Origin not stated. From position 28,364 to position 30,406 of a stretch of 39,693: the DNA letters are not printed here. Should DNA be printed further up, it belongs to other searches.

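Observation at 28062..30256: RPH/PEP-synthase-like swivel-His protein without any ATP-grasp domain, coupled to an NTF2-like protein at the end of an oxygenase operon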

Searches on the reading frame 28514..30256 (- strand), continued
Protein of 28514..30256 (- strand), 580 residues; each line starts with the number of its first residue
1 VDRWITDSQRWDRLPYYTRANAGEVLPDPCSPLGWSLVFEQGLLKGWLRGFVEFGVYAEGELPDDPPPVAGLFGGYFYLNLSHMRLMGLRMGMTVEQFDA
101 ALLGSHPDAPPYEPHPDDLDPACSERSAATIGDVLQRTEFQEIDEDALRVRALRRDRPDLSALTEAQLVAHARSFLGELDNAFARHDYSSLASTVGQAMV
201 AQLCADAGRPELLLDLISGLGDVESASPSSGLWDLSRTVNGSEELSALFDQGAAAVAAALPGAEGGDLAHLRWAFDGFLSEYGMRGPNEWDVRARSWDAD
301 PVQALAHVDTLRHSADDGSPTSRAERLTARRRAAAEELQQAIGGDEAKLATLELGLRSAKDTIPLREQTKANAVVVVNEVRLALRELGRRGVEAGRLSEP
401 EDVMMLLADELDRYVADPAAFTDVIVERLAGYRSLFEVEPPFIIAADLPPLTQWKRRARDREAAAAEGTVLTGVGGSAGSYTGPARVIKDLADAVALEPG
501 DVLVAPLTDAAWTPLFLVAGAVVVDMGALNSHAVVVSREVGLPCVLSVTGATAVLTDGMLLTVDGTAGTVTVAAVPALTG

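Call 14: find_encoding_contigs(protein=P0018, flank=10000, max_places=2)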
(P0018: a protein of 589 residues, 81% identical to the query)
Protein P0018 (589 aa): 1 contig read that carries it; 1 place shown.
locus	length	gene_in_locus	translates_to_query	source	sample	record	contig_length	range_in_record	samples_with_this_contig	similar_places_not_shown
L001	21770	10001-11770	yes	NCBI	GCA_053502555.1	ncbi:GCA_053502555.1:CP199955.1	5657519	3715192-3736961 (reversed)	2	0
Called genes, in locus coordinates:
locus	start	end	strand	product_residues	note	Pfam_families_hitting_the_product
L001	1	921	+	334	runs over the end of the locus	PF01370:Epimerase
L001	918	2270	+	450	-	PF01636:APH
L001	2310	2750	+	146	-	PF13577:SnoaL_4, PF14534:DUF4440 (weak), PF12680:SnoaL_2 (weak)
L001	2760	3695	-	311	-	PF10604:Polyketide_cyc2, PF03364:Polyketide_cyc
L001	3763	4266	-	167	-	PF07366:SnoaL (weak), PF12680:SnoaL_2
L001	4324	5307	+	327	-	PF00175:NAD_binding_1 (weak), PF00111:Fer2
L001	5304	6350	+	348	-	PF00355:Rieske, PF19298:KshA_C (weak), PF19112:VanA_C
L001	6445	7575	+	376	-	PF00355:Rieske, PF00848:Ring_hydroxyl_A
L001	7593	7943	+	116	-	PF03992:ABM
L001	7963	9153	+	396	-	PF00355:Rieske, PF00848:Ring_hydroxyl_A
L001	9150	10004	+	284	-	PF00106:adh_short, PF08659:KR, PF13561:adh_short_C2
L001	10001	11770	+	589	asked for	PF27448:Rph_4th, PF00391:PEP-utilizers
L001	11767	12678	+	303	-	PF00296:Bac_luciferase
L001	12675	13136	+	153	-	PF13577:SnoaL_4, PF02982:Scytalone_dh (faint)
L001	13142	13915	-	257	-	PF00106:adh_short, PF08659:KR, PF13561:adh_short_C2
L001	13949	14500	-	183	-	PF00440:TetR_N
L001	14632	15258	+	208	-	PF00440:TetR_N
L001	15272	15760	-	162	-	PF13577:SnoaL_4, PF12680:SnoaL_2 (weak)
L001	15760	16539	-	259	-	PF00106:adh_short, PF08659:KR, PF23441:SDR (weak), PF13561:adh_short_C2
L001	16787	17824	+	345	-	PF16884:ADH_N_2, PF00107:ADH_zinc_N, PF13602:ADH_zinc_N_2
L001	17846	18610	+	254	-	PF00106:adh_short, PF01370:Epimerase (weak), PF08659:KR, PF13460:NAD_binding_10, PF13561:adh_short_C2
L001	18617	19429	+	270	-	PF06283:ThuA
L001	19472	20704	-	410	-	PF00355:Rieske, PF00848:Ring_hydroxyl_A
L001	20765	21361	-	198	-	PF00300:His_Phos_1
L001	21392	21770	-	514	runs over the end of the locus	PF00501:AMP-binding, PF13193:AMP-binding_C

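Call 15: find_encoding_contigs(protein=P0106, flank=10000, max_places=2)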
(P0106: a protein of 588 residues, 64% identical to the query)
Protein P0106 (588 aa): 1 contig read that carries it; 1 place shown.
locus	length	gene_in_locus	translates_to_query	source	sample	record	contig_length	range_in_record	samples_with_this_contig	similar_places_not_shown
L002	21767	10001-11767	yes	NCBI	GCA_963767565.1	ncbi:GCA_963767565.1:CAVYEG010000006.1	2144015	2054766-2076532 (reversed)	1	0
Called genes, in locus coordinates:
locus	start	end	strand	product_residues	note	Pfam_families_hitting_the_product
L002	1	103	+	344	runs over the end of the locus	PF08240:ADH_N, PF00107:ADH_zinc_N, PF13602:ADH_zinc_N_2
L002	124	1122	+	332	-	PF00175:NAD_binding_1 (faint), PF00111:Fer2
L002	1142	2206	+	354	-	PF00355:Rieske, PF19112:VanA_C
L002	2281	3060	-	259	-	PF00106:adh_short, PF08659:KR (weak), PF13561:adh_short_C2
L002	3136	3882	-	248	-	PF00106:adh_short, PF08659:KR, PF13561:adh_short_C2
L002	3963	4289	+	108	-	PF07978:NIPSNAP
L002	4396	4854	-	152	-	-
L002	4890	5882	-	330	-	PF01636:APH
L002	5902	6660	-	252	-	PF00300:His_Phos_1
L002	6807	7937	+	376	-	PF00355:Rieske, PF00848:Ring_hydroxyl_A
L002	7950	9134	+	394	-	PF00355:Rieske, PF00848:Ring_hydroxyl_A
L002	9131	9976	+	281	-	PF00106:adh_short, PF01370:Epimerase (weak), PF08659:KR, PF13561:adh_short_C2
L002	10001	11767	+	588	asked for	PF27448:Rph_4th, PF00391:PEP-utilizers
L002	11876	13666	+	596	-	PF27448:Rph_4th, PF00391:PEP-utilizers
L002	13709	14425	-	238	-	PF00106:adh_short, PF08659:KR (weak), PF13561:adh_short_C2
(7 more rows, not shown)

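Call 16: find_encoding_contigs(protein=P0107, flank=10000, max_places=2)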
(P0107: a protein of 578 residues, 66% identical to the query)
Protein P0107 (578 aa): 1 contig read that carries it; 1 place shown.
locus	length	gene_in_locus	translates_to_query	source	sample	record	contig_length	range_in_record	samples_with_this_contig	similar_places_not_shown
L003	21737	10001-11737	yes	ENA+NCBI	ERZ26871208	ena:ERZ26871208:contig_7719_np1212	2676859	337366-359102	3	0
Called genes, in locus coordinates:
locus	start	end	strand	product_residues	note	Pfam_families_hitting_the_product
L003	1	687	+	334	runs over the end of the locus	PF01008:IF-2B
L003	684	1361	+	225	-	PF00596:Aldolase_II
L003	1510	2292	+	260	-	PF13489:Methyltransf_23 (weak), PF08241:Methyltransf_11, PF08242:Methyltransf_12, PF13649:Methyltransf_25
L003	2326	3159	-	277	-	PF01261:AP_endonuc_2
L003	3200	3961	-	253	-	PF00106:adh_short, PF08659:KR, PF13561:adh_short_C2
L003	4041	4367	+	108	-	PF07978:NIPSNAP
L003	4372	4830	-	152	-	-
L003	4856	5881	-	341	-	PF01636:APH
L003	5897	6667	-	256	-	PF00300:His_Phos_1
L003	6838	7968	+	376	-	PF00355:Rieske, PF00848:Ring_hydroxyl_A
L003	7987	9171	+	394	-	PF00355:Rieske, PF00848:Ring_hydroxyl_A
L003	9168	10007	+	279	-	PF00106:adh_short, PF08659:KR, PF23441:SDR (weak), PF01370:Epimerase, PF13561:adh_short_C2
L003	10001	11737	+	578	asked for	PF27448:Rph_4th, PF00391:PEP-utilizers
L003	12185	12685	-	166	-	PF01243:PNPOx_N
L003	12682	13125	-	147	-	PF13577:SnoaL_4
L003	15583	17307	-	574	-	PF27448:Rph_4th, PF00391:PEP-utilizers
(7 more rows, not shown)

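Call 23: find_related_loci(query=window:28514-30256:-, collection=genome_contigs, flank=10000)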
Query window:28514-30256:- (580 aa) in genome_contigs; peptide patterns used: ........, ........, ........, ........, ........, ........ (x = any residue, [..] = any of these).
53 stretches matched a pattern; 2 encode a relative of the query (tblastn E <= 1e-3); 2 distinct loci.
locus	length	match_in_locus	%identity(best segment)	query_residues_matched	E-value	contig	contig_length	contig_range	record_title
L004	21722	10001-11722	81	2-577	0e+0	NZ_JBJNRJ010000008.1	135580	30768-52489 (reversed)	Trujillonella humicola strain SYSU BS000539 NODE_8_length_135580_cov_46.343989, whole genome shotgun sequence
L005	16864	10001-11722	80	2-577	0e+0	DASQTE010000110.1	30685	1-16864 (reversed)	MAG TPA_asm: Blastococcus sp. isolate SMAG_U10927 k141_1218985, whole genome shotgun sequence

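Call 26: find_encoding_contigs(protein=P0078, flank=10000, max_places=3)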
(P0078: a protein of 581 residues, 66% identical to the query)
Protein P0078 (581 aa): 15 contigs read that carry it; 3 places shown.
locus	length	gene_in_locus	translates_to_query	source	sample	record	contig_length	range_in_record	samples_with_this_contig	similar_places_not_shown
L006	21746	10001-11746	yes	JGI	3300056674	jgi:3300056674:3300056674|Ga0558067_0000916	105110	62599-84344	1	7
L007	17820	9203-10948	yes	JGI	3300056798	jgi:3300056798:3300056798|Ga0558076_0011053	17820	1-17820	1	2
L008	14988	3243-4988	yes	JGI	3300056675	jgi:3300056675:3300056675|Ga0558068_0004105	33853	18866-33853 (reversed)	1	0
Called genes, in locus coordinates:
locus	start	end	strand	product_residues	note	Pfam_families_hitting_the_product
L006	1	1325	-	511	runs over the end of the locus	PF00501:AMP-binding, PF13193:AMP-binding_C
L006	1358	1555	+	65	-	-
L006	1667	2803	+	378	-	PF13407:Peripla_BP_4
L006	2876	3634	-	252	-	PF00392:GntR, PF07702:UTRA (weak)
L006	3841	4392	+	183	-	PF13577:SnoaL_4, PF14534:DUF4440 (weak), PF12680:SnoaL_2 (weak)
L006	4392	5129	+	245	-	PF13350:Y_phosphatase3, PF22784:PTP-SAK (faint)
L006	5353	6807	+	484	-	PF00171:Aldedh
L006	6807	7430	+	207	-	PF00300:His_Phos_1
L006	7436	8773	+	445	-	PF00355:Rieske, PF00848:Ring_hydroxyl_A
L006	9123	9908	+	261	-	PF00106:adh_short, PF08659:KR, PF01370:Epimerase, PF13561:adh_short_C2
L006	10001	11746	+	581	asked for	PF27448:Rph_4th, PF00391:PEP-utilizers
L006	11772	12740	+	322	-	PF00175:NAD_binding_1 (faint), PF00111:Fer2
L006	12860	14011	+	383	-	PF00355:Rieske, PF00848:Ring_hydroxyl_A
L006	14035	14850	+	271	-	PF01261:AP_endonuc_2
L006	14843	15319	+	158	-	PF13577:SnoaL_4, PF14534:DUF4440, PF00866:Ring_hydroxyl_B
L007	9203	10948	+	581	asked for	PF27448:Rph_4th, PF00391:PEP-utilizers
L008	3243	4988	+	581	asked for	PF27448:Rph_4th, PF00391:PEP-utilizers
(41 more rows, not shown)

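Call 27: find_encoding_contigs(protein=P0114, flank=10000, max_places=2)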
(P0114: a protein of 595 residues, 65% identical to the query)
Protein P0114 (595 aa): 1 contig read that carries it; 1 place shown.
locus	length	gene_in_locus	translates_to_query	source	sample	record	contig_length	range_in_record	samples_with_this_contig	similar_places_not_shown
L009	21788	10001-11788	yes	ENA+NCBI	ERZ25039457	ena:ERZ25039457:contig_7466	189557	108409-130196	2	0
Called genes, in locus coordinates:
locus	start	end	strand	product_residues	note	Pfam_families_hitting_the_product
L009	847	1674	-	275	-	PF01261:AP_endonuc_2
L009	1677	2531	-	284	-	PF00106:adh_short, PF08659:KR, PF13561:adh_short_C2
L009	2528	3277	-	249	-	PF00106:adh_short, PF08659:KR, PF23441:SDR (weak), PF13561:adh_short_C2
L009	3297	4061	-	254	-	PF13350:Y_phosphatase3, PF22784:PTP-SAK (weak)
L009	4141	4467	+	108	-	PF07978:NIPSNAP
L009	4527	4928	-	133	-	-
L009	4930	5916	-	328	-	PF01636:APH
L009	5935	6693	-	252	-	PF00300:His_Phos_1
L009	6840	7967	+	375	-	PF00355:Rieske, PF00848:Ring_hydroxyl_A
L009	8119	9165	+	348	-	PF00355:Rieske, PF00848:Ring_hydroxyl_A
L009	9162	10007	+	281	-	PF23441:SDR (faint), PF00106:adh_short, PF01370:Epimerase, PF08659:KR, PF13561:adh_short_C2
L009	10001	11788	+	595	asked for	PF27448:Rph_4th, PF00391:PEP-utilizers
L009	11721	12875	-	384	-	PF00355:Rieske, PF00848:Ring_hydroxyl_A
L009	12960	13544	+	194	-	PF00440:TetR_N, PF13977:TetR_C_6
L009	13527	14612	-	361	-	PF02653:BPD_transp_2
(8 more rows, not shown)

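Call 28: search_protein_representatives(protein=window:28514-30256:-)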
Query: 580 residues. Proteins with E-value up to 0.001 (for the whole library): 24469; up to 1e-10: 11070; up to 1e-30: 1017. The best 150 are listed.
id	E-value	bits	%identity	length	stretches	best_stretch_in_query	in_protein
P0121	5.2e-217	738.3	60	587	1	1-577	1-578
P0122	8.4e-156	536.2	53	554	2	277-575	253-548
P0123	9.9e-148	509.5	46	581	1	1-576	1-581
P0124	2.3e-142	491.8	43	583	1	2-576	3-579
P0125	2.1e-140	485.4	44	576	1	3-573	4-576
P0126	1.1e-139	482.9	44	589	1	2-577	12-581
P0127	2.8e-136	471.7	47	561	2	272-576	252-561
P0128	7.0e-136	470.4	42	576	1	2-576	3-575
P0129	1.9e-133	462.4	43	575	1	2-572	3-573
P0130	6.2e-126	437.6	41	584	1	1-573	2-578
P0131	3.9e-125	434.9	57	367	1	1-368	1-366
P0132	9.2e-125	433.7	44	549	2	277-573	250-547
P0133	3.1e-124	432.0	40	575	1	5-572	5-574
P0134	3.3e-124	431.9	42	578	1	11-572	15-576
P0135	1.8e-122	426.2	71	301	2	2-220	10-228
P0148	2.6e-109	382.7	32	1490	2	13-571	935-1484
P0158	7.8e-101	354.7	39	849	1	4-576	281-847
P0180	1.3e-91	324.3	37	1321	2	1-576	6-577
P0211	2.8e-73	263.8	32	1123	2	228-572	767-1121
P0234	1.3e-62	228.6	33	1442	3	300-574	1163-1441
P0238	3.6e-61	223.8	31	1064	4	274-572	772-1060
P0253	2.9e-58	214.2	31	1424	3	174-572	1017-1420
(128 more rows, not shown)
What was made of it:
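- Checked: In the representative library nearly all of the best 150 are about 575-590 aa and align from residues 1-10 (call 28).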

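Call 29: search_protein_families(library=pfam, proteins=[P0148, P0158, P0180, P0211, P0234, P0238, P0253], max_evalue=0.0001)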
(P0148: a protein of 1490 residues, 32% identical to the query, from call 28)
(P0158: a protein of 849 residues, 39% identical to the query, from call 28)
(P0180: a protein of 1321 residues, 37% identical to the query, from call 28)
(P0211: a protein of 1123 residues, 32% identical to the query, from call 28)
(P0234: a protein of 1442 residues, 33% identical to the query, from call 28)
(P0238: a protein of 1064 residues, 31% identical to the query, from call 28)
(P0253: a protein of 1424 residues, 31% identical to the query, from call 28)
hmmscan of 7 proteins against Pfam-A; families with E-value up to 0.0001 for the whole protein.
P0148 (1490 aa): 2 families
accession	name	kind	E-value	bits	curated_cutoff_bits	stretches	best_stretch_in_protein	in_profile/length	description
PF01326.24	PPDK_N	-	5e-85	286.1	27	1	18-323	3-314/328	Pyruvate phosphate dikinase, AMP/ATP-binding domain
PF00391.29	PEP-utilizers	-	1.5e-45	153.1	23.1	2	1411-1481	2-72/72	PEP-utilising enzyme, mobile domain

P0158 (849 aa): 5 families
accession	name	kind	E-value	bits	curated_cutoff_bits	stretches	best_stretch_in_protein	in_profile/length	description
PF00106.31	adh_short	-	1.3e-48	165.6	26.6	1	7-191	2-191/195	short chain dehydrogenase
PF13561.12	adh_short_C2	-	3.6e-35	122.1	27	1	12-195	1-189/236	Enoyl-(Acyl carrier protein) reductase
PF00391.29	PEP-utilizers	-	4.6e-21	74.6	23.1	1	770-839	3-72/72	PEP-utilising enzyme, mobile domain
PF08659.16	KR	-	3.4e-11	43.8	22.6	1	8-164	3-164/180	KR domain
PF01370.27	Epimerase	-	7.5e-06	26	20.9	1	8-165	1-158/240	NAD dependent epimerase/dehydratase family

P0180 (1321 aa): 2 families
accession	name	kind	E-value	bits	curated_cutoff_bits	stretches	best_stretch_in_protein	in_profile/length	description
PF01326.24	PPDK_N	-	2e-44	152.7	27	3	648-868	73-215/328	Pyruvate phosphate dikinase, AMP/ATP-binding domain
PF00391.29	PEP-utilizers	-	2.3e-38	130.1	23.1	2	501-569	4-72/72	PEP-utilising enzyme, mobile domain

P0211 (1123 aa): 1 family
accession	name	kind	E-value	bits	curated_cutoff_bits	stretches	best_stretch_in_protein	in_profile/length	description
PF00391.29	PEP-utilizers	-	1.8e-46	156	23.1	2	1048-1117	3-72/72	PEP-utilising enzyme, mobile domain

P0234 (1442 aa): 2 families
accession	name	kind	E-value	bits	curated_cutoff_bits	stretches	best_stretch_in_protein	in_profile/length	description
PF01326.24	PPDK_N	-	4.2e-68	230.5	27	1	21-312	4-311/328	Pyruvate phosphate dikinase, AMP/ATP-binding domain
PF00391.29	PEP-utilizers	-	1.2e-46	156.6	23.1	2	1365-1435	2-72/72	PEP-utilising enzyme, mobile domain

P0238 (1064 aa): 1 family
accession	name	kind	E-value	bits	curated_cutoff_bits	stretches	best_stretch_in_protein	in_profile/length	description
PF00391.29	PEP-utilizers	-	2.1e-44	149.4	23.1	2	454-524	2-72/72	PEP-utilising enzyme, mobile domain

P0253 (1424 aa): 2 families
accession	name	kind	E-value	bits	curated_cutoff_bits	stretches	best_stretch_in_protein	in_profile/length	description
PF01326.24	PPDK_N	-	1.8e-104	350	27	1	17-317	2-313/328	Pyruvate phosphate dikinase, AMP/ATP-binding domain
PF00391.29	PEP-utilizers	-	7.4e-51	170.1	23.1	2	787-857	2-72/72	PEP-utilising enzyme, mobile domain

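Call 30: find_encoding_contigs(protein=P0148, flank=8000, max_places=2)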
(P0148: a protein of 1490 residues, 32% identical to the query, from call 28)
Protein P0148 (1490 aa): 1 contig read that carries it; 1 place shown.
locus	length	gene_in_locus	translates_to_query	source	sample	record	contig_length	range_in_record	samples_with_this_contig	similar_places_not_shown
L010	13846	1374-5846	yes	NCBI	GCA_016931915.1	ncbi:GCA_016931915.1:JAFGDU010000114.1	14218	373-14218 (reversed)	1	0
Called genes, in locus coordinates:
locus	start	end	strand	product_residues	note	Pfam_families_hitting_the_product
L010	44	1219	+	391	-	PF00724:Oxidored_FMN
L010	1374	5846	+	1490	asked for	PF01326:PPDK_N, PF27448:Rph_4th, PF00391:PEP-utilizers, PF27448:Rph_4th, PF00391:PEP-utilizers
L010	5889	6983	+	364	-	PF23213: (weak), PF23212:DUF7064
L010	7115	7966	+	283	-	PF00378:ECH_1, PF16113:ECH_2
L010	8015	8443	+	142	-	PF01909:NTP_transf_2 (weak), PF18765:Polbeta (weak)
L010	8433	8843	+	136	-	PF05168:HEPN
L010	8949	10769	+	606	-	PF00890:FAD_binding_2, PF07992:Pyr_redox_2 (faint), PF12831:FAD_oxidored, PF02910:Succ_DH_flav_C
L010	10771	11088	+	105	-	PF13085:Fer2_3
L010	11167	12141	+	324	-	PF00795:CN_hydrolase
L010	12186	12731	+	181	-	PF14196:ATC_hydrolase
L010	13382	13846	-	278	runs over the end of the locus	PF14697:Fer4_21 (faint), PF12837:Fer4_6 (faint), PF13237:Fer4_10 (weak), PF12838:Fer4_7 (weak), PF00037:Fer4 (weak)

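Call 31: find_encoding_contigs(protein=P0124, flank=10000, max_places=3)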
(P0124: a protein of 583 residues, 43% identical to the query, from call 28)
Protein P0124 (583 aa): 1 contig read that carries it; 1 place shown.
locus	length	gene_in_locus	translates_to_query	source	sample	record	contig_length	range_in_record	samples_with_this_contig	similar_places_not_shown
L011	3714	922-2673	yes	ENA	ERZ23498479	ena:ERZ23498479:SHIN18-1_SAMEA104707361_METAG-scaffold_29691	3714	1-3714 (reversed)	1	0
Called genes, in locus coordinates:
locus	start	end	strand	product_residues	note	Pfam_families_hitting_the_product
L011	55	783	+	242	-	PF00005:ABC_tran, PF13304:AAA_21 (faint)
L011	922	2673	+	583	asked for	PF27448:Rph_4th, PF00391:PEP-utilizers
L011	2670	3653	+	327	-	PF00296:Bac_luciferase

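Call 33: find_related_loci(query=A1, collection=metagenome_contigs, flank=10000)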
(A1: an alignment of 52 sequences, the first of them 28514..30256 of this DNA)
Query A1 (580 aa) in metagenome_contigs; peptide patterns used: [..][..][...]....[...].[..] (x = any residue, [..] = any of these).
600 stretches matched a pattern (row limit reached: there are more); 584 encode a relative of the query (tblastn E <= 1e-3); the best 80 are kept; 80 distinct loci.
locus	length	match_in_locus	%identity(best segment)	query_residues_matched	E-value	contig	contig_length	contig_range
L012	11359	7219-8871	60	2-574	0e+0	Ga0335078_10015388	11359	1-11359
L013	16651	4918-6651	42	2-577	2e-142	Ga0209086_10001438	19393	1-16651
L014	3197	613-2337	42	2-577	2e-142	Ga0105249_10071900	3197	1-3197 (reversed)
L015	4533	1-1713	41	5-572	4e-137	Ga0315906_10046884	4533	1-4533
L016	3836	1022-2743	42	2-576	1e-138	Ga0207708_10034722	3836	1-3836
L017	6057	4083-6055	42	1-572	2e-129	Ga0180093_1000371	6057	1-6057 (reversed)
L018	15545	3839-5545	41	2-576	2e-128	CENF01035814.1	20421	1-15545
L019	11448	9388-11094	40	2-576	2e-122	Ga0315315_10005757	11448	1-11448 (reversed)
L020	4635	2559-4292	38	2-572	3e-119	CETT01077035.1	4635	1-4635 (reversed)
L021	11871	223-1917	38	5-572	4e-111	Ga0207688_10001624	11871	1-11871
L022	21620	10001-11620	38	4-572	1e-101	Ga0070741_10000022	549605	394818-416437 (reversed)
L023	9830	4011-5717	37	4-572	6e-96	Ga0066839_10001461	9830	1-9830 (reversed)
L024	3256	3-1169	44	186-575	1e-92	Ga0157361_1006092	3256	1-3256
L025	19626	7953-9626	38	13-572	1e-83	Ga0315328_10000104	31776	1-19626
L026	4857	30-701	53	349-572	3e-57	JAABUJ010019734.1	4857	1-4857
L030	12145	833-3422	29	13-578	2e-34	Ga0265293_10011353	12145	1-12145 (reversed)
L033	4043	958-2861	28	16-574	5e-31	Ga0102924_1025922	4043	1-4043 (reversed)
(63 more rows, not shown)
